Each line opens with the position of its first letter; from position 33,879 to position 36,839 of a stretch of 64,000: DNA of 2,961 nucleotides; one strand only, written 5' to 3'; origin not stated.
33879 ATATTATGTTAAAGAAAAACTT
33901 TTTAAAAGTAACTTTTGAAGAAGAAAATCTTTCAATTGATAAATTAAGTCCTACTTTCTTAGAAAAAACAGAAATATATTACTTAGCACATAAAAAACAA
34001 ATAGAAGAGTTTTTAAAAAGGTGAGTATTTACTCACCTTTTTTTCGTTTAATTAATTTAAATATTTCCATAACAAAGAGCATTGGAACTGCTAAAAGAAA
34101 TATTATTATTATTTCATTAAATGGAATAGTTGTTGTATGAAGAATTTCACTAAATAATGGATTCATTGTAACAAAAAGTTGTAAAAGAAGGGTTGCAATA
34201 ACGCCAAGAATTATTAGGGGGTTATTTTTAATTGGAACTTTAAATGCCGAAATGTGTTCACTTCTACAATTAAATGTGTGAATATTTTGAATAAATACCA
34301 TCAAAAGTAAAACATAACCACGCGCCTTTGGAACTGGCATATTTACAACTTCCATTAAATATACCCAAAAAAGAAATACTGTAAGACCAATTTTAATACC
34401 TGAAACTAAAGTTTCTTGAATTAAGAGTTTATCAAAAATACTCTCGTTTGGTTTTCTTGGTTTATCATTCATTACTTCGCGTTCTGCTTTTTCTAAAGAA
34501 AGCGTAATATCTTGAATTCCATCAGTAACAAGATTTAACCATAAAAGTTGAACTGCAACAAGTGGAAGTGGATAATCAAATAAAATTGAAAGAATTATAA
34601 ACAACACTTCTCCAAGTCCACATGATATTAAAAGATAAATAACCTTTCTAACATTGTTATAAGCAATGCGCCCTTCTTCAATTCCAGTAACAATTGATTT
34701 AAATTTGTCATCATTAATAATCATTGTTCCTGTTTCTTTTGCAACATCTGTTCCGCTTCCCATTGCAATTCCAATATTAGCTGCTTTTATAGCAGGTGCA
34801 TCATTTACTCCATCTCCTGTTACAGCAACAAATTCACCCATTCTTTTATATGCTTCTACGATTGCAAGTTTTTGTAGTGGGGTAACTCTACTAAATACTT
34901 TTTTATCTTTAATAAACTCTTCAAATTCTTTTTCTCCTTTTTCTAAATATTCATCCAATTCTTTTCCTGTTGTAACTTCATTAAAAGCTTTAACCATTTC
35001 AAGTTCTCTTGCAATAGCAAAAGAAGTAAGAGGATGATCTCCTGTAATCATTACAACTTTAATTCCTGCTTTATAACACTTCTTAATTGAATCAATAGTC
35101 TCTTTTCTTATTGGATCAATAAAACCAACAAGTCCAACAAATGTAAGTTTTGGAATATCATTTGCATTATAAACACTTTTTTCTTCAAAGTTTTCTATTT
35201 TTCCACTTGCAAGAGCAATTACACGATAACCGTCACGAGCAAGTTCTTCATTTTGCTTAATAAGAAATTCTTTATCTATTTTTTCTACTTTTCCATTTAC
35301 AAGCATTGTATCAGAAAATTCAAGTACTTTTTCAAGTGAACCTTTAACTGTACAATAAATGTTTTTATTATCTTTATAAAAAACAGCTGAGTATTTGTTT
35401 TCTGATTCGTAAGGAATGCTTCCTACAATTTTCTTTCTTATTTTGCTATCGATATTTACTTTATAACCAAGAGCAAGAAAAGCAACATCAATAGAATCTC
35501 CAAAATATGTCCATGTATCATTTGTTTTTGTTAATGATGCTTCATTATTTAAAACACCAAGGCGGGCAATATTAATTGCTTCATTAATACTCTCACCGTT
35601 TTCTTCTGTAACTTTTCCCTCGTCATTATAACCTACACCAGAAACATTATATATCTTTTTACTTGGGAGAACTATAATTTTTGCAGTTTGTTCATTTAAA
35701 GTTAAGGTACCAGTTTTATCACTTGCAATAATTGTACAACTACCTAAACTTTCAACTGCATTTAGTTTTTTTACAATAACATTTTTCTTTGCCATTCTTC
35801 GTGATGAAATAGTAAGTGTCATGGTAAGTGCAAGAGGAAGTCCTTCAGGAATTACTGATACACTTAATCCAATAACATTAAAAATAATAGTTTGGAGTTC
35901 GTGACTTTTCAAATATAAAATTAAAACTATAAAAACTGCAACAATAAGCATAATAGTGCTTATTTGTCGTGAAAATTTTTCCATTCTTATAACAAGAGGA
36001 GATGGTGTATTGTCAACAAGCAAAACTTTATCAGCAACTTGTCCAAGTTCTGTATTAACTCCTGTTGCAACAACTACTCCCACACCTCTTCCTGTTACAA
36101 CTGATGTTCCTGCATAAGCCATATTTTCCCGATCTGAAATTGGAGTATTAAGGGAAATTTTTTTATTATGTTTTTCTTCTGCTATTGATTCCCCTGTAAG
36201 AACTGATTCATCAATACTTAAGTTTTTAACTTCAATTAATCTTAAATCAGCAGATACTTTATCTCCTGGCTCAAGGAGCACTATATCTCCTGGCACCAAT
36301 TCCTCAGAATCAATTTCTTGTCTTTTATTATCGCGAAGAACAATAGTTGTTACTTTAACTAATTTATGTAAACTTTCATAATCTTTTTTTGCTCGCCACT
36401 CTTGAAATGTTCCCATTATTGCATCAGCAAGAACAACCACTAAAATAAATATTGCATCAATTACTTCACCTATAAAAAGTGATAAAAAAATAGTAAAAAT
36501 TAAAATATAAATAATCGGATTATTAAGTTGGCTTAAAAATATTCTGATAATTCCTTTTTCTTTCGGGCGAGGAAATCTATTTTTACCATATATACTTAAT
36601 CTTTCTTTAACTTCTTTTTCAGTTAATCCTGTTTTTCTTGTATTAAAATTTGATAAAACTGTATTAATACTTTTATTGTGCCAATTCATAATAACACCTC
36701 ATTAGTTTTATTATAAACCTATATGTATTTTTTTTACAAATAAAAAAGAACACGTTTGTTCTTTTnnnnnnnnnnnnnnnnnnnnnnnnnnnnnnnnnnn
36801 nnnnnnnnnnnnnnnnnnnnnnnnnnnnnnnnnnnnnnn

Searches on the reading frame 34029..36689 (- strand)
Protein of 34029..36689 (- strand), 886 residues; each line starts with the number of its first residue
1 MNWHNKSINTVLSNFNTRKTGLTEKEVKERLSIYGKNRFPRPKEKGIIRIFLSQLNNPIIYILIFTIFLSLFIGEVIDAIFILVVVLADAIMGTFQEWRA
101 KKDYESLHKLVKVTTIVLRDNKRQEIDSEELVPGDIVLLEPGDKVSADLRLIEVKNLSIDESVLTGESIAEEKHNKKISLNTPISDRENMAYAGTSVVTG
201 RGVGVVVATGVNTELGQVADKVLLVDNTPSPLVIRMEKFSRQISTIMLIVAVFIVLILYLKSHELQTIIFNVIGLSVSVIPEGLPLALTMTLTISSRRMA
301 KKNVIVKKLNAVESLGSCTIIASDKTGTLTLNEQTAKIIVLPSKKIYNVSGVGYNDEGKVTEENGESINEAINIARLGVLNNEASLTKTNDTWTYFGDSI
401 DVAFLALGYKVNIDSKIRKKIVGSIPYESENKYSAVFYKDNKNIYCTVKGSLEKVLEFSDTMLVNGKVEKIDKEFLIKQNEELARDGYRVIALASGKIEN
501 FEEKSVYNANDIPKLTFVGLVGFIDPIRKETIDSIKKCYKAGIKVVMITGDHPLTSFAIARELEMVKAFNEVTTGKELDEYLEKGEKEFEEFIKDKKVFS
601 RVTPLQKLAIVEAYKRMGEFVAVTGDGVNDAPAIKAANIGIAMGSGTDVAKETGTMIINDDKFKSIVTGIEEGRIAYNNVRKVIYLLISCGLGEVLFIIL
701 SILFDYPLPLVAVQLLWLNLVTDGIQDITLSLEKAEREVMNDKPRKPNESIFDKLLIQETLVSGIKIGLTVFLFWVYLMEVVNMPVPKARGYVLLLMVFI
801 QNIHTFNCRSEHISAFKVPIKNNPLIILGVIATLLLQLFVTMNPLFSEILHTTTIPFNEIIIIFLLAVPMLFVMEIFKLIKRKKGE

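Call 19: search_protein_families(library=pfam, proteins=[window:34029-36689:-], max_evalue=0.00001)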
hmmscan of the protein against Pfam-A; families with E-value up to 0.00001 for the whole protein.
window:34029-36689:- (886 aa): 6 families
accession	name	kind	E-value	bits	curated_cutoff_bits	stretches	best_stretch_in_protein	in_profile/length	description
PF00122.25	E1-E2_ATPase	-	1.2e-49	168.8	28.1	1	111-302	3-181/181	E1-E2 ATPase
PF00689.26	Cation_ATPase_C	-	6.9e-44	150.1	27.3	1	707-880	1-175/175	Cation transporting ATPase, C-terminus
PF00690.31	Cation_ATPase_N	-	4.3e-20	71.6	20.4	1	3-70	1-69/69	Cation transporter/ATPase, N-terminus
PF00702.32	Hydrolase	-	1.4e-12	48.9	26.4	1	509-638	85-191/191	haloacid dehalogenase-like hydrolase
PF13246.12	Cation_ATPase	-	4.8e-10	39.8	21.7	1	380-461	2-90/91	Cation transport ATPase (P-type)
PF08282.18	Hydrolase_3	-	7e-07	29.7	20.9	0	610-667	195-252/255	haloacid dehalogenase-like hydrolase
